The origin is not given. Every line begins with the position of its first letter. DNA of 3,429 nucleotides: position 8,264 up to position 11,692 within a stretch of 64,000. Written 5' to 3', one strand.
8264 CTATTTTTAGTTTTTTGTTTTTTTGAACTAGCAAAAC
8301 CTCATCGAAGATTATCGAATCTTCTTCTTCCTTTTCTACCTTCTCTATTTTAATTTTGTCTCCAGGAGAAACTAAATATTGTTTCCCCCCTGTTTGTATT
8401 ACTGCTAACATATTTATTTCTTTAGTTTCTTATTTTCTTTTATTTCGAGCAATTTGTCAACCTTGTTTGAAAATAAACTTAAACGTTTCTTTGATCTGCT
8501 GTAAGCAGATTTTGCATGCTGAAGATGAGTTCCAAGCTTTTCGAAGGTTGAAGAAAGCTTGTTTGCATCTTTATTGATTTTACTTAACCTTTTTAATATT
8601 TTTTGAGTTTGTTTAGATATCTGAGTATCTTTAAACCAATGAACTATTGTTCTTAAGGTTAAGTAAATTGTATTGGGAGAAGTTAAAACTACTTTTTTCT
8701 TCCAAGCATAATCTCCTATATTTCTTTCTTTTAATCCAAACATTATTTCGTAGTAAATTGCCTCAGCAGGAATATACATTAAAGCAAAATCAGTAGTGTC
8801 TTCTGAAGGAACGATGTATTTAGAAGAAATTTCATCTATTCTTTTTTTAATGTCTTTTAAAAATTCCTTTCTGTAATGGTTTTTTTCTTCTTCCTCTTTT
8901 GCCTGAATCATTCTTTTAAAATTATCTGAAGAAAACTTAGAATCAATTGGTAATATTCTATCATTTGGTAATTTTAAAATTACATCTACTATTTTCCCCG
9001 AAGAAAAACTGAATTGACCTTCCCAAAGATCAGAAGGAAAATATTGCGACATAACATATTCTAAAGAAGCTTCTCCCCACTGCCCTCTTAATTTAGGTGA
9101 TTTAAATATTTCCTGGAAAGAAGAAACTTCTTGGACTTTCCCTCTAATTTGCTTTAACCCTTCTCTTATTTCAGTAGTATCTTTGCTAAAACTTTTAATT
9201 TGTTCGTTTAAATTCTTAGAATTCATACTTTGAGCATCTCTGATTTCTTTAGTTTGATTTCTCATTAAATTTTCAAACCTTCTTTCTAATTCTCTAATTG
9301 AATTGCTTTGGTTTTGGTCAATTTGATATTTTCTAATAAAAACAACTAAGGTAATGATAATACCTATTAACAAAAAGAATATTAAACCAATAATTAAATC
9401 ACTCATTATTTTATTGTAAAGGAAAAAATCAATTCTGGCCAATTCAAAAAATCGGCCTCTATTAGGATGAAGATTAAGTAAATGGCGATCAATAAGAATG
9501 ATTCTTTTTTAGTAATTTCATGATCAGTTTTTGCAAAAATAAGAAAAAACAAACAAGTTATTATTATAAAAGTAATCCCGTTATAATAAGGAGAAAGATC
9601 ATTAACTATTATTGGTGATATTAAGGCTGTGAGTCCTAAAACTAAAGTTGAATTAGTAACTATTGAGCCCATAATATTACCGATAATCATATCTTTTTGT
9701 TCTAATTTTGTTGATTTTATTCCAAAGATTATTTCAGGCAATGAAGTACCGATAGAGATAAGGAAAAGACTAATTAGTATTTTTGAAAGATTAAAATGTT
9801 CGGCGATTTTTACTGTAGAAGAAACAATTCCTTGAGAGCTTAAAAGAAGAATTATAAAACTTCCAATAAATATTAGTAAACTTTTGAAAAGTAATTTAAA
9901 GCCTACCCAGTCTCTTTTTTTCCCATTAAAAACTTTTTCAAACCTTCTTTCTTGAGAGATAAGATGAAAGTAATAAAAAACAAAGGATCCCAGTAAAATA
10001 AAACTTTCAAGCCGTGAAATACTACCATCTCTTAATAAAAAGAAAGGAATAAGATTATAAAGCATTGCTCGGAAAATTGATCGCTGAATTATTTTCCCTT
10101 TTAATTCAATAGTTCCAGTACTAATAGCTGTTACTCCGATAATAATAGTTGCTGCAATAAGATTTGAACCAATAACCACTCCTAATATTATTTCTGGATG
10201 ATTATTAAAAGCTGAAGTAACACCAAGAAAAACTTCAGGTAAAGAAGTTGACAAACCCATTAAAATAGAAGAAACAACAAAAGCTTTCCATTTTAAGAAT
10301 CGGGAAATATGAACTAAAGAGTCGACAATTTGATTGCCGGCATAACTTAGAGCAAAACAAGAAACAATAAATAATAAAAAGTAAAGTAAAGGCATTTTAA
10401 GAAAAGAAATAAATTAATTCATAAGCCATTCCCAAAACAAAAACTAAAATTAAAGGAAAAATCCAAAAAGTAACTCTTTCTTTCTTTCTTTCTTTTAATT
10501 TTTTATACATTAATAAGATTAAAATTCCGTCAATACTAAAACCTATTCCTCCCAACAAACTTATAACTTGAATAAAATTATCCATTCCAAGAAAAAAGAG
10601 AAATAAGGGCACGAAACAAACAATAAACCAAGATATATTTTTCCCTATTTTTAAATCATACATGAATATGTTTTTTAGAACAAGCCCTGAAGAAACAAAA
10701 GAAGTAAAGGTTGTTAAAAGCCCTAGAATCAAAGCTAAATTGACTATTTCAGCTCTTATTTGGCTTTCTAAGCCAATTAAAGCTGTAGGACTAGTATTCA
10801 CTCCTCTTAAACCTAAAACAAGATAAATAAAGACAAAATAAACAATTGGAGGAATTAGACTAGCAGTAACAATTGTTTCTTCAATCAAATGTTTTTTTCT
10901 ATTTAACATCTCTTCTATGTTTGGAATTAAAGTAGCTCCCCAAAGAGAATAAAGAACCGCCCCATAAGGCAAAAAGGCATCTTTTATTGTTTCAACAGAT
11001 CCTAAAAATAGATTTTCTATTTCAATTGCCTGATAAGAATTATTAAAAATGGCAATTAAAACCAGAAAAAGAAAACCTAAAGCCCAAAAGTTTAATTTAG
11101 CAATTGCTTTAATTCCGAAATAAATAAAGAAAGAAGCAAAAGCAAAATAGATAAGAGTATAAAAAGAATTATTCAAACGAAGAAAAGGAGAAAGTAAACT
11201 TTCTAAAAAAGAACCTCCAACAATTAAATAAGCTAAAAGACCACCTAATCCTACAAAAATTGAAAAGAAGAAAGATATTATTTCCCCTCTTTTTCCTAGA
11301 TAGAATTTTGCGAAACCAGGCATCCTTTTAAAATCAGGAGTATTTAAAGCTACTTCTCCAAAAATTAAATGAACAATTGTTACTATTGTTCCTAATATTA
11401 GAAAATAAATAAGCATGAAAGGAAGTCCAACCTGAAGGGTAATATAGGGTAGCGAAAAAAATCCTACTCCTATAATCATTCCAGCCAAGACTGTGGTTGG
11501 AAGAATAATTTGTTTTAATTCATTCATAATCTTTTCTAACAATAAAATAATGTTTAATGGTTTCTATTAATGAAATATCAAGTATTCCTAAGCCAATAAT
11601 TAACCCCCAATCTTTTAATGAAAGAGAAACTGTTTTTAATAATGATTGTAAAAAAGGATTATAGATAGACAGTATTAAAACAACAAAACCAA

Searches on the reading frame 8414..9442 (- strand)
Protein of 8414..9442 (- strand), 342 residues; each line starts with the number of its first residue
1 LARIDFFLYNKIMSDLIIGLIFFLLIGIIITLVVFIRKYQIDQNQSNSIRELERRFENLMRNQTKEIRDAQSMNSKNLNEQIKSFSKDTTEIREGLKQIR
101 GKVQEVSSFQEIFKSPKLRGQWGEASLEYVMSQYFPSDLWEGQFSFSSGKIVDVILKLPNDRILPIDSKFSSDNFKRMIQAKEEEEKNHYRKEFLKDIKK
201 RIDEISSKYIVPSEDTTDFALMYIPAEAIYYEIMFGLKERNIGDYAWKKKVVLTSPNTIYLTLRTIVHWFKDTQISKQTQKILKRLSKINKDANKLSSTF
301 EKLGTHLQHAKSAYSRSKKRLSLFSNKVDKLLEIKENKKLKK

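Call 46: search_protein_families(library=pfam, proteins=[window:8414-9442:-], max_evalue=0.00001)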
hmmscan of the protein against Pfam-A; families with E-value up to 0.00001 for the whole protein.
window:8414-9442:- (342 aa): 1 family
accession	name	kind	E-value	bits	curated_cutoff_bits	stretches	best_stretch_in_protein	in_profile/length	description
PF02646.22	RmuC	-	2.1e-57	194.9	26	1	68-335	11-282/291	RmuC family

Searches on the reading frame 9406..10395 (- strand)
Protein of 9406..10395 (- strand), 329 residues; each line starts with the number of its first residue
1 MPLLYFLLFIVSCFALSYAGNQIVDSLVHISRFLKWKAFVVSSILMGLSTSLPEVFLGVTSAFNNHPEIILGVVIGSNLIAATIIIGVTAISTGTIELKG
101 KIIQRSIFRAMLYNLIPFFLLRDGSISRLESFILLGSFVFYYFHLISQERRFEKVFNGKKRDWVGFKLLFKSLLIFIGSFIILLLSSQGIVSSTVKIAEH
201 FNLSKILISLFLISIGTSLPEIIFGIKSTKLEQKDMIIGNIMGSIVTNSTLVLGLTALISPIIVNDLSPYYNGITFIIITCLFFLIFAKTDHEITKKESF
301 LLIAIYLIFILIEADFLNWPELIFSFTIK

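Call 46: search_protein_families(library=pfam, proteins=[window:9406-10395:-], max_evalue=0.00001)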
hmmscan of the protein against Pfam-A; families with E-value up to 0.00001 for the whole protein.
window:9406-10395:- (329 aa): 1 family
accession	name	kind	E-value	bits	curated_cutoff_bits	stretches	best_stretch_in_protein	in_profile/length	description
PF01699.29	Na_Ca_ex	-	1.7e-45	155.1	24.9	2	172-312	2-148/151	Sodium/calcium exchanger protein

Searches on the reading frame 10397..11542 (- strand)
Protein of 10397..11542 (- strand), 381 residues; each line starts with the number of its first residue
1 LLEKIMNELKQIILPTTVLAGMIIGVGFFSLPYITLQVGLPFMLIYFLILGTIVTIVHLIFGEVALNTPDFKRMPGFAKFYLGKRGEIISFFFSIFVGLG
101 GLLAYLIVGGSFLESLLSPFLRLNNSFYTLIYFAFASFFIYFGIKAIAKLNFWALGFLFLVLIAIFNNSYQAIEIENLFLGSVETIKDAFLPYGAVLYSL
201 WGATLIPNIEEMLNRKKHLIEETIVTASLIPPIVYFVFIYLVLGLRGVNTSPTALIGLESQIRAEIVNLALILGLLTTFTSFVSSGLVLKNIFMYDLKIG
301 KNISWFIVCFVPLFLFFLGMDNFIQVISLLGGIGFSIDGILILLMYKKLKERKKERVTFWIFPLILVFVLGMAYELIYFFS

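Call 46: search_protein_families(library=pfam, proteins=[window:10397-11542:-], max_evalue=0.00001)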
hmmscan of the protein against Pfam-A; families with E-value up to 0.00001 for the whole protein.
window:10397-11542:- (381 aa): 1 family
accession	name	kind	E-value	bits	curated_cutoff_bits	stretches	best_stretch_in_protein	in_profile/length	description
PF03222.19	Trp_Tyr_perm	-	1.3e-15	57.8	22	1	11-371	4-386/393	Tryptophan/tyrosine permease family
